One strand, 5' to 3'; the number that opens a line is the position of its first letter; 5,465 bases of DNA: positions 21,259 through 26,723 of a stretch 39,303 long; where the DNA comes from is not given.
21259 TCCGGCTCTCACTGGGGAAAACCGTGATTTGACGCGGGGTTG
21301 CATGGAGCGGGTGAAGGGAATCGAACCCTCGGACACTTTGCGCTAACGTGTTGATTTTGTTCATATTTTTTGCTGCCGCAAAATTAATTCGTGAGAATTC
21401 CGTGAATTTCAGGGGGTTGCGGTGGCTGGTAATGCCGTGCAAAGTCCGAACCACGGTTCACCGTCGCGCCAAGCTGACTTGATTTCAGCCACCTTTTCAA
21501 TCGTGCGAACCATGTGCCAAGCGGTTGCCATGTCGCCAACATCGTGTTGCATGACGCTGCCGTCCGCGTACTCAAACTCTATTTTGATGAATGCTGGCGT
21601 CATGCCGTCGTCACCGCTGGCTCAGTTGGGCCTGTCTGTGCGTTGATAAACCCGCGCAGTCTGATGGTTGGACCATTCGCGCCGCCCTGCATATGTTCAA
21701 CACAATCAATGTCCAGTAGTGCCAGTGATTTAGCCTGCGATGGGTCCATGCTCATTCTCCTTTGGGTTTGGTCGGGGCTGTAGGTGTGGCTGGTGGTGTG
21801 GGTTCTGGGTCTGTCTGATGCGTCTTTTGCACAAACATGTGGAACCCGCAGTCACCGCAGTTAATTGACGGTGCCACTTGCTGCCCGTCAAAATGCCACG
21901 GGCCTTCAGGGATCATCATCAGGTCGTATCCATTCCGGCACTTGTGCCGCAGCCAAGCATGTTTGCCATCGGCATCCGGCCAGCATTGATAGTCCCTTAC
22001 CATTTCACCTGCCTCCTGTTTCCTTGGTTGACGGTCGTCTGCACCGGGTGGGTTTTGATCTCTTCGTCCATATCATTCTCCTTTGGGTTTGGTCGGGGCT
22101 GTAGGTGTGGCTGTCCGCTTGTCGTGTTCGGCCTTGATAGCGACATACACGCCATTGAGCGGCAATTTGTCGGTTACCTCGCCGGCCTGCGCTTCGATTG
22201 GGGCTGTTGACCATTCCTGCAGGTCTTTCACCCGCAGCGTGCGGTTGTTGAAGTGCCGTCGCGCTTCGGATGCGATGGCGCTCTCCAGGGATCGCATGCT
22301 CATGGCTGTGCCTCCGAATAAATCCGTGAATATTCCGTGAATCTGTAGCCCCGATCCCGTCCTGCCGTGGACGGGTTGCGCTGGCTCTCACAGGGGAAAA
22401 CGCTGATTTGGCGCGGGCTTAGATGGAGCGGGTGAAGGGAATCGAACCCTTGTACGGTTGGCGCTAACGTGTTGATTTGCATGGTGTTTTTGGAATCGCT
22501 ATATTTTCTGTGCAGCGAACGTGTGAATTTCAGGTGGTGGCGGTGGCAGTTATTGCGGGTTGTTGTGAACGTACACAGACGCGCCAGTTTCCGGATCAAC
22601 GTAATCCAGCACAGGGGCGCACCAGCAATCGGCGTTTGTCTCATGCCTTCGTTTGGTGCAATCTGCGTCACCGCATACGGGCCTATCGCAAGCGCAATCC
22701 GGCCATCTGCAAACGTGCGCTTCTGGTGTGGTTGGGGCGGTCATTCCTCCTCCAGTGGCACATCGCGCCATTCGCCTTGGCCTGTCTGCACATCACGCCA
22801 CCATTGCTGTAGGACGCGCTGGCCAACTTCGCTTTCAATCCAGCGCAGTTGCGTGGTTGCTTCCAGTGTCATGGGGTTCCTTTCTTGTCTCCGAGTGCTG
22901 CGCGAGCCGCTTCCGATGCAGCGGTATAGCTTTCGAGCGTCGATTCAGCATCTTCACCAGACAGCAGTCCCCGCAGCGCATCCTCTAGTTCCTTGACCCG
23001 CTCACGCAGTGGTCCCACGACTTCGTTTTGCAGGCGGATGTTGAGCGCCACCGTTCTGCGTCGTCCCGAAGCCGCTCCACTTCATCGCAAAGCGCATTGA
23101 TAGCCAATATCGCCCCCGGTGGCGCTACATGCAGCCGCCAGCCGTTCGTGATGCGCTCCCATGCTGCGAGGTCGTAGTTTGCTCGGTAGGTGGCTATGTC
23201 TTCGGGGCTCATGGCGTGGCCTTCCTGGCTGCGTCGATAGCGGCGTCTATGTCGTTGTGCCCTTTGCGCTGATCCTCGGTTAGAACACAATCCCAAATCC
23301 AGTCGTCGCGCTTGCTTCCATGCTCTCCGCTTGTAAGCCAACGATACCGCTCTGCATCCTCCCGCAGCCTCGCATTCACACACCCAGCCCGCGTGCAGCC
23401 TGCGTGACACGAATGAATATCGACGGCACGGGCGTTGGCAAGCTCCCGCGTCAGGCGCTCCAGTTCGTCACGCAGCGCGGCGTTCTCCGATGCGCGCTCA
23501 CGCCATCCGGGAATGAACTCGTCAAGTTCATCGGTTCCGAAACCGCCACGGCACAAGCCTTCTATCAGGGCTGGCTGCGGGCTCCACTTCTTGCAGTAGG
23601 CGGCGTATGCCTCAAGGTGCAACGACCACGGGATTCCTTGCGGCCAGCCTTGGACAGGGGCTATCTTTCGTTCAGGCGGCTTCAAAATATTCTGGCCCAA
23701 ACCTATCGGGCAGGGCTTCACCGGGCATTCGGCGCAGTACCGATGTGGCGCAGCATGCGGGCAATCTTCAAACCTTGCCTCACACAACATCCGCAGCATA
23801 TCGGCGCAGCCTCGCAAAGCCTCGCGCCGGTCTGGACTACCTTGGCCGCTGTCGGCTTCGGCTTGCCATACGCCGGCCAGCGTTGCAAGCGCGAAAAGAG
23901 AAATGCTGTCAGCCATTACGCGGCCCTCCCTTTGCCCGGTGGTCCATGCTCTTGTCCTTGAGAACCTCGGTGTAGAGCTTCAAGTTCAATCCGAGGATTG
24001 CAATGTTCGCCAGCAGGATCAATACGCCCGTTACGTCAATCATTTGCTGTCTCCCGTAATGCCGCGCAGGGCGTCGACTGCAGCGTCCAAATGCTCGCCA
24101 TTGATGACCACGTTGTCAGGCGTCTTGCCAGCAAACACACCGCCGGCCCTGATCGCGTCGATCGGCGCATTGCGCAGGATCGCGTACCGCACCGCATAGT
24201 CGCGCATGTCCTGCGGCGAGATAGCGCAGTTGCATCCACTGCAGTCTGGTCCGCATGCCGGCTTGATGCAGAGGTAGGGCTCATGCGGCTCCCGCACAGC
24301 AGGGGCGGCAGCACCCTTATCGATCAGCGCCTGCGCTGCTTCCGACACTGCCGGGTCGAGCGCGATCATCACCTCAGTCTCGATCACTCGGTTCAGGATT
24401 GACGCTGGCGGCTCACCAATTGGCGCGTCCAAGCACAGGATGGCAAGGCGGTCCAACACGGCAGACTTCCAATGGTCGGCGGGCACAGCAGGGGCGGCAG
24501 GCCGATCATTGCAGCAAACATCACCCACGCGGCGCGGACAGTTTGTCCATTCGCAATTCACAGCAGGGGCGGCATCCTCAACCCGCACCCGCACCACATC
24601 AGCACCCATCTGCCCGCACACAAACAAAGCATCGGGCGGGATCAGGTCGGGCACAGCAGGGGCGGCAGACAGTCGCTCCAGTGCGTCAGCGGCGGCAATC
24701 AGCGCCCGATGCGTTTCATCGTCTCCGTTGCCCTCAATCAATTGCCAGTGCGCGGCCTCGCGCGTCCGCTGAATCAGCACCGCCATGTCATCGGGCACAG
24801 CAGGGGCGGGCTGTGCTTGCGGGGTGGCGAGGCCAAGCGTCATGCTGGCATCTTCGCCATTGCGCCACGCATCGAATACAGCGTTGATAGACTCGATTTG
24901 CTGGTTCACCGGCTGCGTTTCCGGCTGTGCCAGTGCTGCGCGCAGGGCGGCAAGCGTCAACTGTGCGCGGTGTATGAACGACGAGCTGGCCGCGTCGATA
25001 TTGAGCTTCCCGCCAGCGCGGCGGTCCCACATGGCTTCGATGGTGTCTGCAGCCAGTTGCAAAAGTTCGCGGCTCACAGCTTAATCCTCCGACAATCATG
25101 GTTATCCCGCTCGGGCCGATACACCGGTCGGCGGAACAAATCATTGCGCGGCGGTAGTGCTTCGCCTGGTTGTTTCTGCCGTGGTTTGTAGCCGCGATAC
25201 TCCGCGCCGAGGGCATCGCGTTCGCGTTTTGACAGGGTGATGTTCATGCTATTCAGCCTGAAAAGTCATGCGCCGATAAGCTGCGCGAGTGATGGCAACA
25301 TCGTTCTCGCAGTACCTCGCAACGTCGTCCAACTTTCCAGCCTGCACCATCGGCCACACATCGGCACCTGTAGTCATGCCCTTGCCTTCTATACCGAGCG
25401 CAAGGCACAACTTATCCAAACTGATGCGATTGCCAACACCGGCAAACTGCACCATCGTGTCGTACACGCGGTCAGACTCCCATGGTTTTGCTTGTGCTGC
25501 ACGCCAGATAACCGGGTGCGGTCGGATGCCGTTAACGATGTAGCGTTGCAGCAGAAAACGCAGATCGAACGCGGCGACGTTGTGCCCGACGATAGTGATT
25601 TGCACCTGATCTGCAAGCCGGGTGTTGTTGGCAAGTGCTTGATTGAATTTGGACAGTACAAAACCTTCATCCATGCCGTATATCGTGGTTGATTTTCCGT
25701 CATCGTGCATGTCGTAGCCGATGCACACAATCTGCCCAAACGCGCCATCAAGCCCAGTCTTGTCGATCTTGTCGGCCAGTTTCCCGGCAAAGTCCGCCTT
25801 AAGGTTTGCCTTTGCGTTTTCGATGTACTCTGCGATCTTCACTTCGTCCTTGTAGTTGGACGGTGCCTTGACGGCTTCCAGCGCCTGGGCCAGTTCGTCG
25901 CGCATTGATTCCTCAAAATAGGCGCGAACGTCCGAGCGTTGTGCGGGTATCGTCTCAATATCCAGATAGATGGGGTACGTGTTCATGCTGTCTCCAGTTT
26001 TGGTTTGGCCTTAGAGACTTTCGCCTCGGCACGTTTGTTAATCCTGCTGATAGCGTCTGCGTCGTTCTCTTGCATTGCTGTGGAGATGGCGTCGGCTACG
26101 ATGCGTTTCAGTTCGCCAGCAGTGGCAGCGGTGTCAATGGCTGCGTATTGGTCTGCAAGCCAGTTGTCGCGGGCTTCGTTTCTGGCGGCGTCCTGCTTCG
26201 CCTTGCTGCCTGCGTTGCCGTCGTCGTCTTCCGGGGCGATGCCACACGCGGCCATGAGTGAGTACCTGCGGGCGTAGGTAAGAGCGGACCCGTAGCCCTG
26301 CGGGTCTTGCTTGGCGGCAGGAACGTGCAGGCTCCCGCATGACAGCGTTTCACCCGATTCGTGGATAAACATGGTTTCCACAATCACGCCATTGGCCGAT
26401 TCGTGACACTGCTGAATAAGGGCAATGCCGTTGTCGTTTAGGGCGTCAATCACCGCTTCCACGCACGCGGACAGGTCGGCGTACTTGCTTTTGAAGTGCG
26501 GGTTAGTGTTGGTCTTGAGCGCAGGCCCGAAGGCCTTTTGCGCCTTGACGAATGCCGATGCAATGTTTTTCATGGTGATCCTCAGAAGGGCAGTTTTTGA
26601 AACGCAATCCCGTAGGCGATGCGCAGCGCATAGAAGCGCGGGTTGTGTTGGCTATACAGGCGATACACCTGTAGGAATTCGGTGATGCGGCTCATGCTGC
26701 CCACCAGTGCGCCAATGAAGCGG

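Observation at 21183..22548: Two diverged ~250-bp attP-like elements built around a tRNA-Gly 3' end bracket a 1.1-kb gene cassette in a phage with no integrase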

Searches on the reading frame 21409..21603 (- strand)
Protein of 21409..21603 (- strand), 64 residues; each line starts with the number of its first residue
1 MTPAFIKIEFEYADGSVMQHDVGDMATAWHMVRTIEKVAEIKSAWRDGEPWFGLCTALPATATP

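Call 14: search_protein_families(library=phrogs, proteins=[window:21409-21603:-], max_evalue=0.01)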
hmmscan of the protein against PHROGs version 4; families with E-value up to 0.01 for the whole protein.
window:21409-21603:- (64 aa): 0 families

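Call 60: find_encoding_contigs(protein=window:21409-21603:-, flank=10000, max_places=10)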
Protein window:21409-21603:- (64 aa): 2 contigs read that carry it; 2 places shown.
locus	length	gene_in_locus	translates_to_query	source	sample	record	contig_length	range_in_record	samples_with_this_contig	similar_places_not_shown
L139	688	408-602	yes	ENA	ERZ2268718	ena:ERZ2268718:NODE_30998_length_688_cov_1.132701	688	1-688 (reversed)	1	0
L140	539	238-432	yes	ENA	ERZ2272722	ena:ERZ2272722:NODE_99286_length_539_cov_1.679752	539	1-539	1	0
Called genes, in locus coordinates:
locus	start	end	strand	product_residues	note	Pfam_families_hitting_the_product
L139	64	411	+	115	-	-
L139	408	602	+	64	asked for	-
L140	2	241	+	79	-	?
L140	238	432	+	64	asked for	-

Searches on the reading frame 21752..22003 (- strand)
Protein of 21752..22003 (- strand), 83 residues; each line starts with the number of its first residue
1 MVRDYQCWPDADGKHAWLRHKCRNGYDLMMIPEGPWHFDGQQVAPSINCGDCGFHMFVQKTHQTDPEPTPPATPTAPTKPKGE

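Call 14: search_protein_families(library=phrogs, proteins=[window:21752-22003:-], max_evalue=0.01)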
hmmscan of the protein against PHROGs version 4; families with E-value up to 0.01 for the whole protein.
window:21752-22003:- (83 aa): 0 families

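Call 78: find_encoding_contigs(protein=window:21752-22003:-, flank=6000, max_places=10)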
Protein window:21752-22003:- (83 aa): no gene with exactly this product is on record in the collection.

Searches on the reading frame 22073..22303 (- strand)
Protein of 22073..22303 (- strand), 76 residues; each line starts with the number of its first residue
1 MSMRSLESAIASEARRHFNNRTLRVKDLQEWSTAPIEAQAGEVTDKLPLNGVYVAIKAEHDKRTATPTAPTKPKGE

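Call 14: search_protein_families(library=phrogs, proteins=[window:22073-22303:-], max_evalue=0.01)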
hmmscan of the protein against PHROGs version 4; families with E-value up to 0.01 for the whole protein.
window:22073-22303:- (76 aa): 0 families

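Call 59: find_encoding_contigs(protein=window:22073-22303:-, flank=10000, max_places=10)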
Protein window:22073-22303:- (76 aa): no gene with exactly this product is on record in the collection.

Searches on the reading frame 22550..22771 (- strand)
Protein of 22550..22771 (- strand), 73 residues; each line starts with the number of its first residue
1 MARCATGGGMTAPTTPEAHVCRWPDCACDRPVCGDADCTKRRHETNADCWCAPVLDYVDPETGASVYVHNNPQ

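Call 14: search_protein_families(library=phrogs, proteins=[window:22550-22771:-], max_evalue=0.01)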
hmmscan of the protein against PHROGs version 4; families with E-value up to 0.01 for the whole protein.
window:22550-22771:- (73 aa): 1 family
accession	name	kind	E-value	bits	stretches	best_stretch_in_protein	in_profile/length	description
phrog_2864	-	unknown function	0.0035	18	1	41-70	21-52/66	-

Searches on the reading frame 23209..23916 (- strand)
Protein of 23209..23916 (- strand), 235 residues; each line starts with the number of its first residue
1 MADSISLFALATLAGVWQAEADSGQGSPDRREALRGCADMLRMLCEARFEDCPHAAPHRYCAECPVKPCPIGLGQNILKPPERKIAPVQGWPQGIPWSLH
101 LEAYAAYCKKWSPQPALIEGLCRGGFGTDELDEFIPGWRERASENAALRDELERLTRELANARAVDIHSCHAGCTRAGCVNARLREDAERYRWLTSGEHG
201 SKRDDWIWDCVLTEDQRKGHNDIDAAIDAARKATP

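Call 13: search_protein_families(library=pfam, proteins=[window:23209-23916:-], max_evalue=0.01)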
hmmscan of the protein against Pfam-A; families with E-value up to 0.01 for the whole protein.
window:23209-23916:- (235 aa): 0 families

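Call 21: find_encoding_contigs(protein=window:23209-23916:-, flank=10000, max_places=10)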
Protein window:23209-23916:- (235 aa): 3 contigs read that carry it; 3 places shown.
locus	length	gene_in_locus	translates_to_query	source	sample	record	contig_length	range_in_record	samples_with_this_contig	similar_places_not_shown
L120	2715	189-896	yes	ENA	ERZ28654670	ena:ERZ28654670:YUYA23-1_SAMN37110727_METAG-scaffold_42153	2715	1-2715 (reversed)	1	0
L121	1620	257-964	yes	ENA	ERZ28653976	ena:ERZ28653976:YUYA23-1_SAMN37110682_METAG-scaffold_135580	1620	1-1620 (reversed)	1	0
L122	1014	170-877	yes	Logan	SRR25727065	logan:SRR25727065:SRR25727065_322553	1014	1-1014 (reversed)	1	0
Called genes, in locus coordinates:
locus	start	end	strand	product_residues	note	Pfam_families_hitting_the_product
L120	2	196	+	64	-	?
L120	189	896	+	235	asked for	-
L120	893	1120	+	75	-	-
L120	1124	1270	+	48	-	-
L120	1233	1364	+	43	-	-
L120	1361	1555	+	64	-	-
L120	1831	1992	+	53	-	-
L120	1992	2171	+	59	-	-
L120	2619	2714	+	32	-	?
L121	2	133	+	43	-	?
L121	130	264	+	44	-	-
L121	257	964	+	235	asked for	-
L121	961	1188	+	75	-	-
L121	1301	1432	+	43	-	-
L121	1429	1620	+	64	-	?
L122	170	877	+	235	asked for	-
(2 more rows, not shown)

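Call 53: search_protein_families(library=pfam, proteins=[L120:1831-1992:+], max_evalue=1)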
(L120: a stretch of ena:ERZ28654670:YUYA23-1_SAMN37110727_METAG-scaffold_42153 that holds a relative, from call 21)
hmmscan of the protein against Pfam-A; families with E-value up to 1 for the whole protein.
L120:1831-1992:+ (53 aa): 0 families

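Call 63: search_protein_families(library=phrogs, proteins=[window:23209-23916:-], max_evalue=0.001)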
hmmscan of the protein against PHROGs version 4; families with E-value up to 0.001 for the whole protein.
window:23209-23916:- (235 aa): 1 family
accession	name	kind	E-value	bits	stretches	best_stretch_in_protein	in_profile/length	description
phrog_4029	-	unknown function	2.2e-05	25.8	1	137-231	66-138/144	-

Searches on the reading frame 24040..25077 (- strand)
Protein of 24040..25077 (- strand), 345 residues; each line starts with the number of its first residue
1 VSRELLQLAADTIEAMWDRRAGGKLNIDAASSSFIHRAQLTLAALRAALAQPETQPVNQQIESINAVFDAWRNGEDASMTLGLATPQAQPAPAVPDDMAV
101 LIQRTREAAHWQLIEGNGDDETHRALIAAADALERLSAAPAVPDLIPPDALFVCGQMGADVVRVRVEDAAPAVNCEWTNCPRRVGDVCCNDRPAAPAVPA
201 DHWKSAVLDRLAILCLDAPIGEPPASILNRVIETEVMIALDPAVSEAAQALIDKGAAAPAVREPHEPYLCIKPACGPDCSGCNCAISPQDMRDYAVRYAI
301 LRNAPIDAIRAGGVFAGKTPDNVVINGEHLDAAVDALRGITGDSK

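Call 13: search_protein_families(library=pfam, proteins=[window:24040-25077:-], max_evalue=0.01)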
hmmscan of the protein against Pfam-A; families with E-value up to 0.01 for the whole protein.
window:24040-25077:- (345 aa): 0 families

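Call 22: find_related_loci(query=window:24040-25077:-, collection=viral_contigs, flank=10000)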
Query window:24040-25077:- (345 aa) in viral_contigs; peptide patterns used: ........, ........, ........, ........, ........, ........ (x = any residue, [..] = any of these).
4 stretches matched a pattern; 1 encode a relative of the query (tblastn E <= 1e-3); 1 distinct loci.
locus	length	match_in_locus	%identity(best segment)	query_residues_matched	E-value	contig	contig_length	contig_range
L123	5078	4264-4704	57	20-334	3e-33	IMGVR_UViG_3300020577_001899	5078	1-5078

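Call 63: search_protein_families(library=phrogs, proteins=[window:24040-25077:-], max_evalue=0.001)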
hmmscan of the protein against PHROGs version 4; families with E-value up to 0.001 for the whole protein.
window:24040-25077:- (345 aa): 0 families

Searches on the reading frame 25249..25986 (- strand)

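Call 44: search_protein_families(library=pfam, proteins=[window:25249-25986:-], max_evalue=0.01)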
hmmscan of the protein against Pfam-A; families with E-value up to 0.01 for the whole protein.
window:25249-25986:- (245 aa): 2 families
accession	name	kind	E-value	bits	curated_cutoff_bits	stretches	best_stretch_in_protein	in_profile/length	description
PF10108.15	DNA_pol_B_exo2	-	1.3e-15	58.1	24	1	83-241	8-174/213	Predicted 3'-5' exonuclease related to the exonuclease domain of PolB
PF13482.12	RNase_H_2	-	0.0018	18.7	22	0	75-235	6-159/165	RNase_H superfamily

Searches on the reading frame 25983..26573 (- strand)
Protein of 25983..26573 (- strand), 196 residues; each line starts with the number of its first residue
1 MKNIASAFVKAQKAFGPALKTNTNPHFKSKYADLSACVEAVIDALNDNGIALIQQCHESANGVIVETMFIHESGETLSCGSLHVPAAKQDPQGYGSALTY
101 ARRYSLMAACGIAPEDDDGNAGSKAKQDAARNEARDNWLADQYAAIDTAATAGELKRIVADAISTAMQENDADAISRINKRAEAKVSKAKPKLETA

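Call 44: search_protein_families(library=pfam, proteins=[window:25983-26573:-], max_evalue=0.01)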
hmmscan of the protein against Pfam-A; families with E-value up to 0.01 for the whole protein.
window:25983-26573:- (196 aa): 1 family
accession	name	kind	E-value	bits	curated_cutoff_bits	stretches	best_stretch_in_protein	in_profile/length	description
PF04404.17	ERF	-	1.3e-24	87.3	25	1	4-131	1-139/153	ERF superfamily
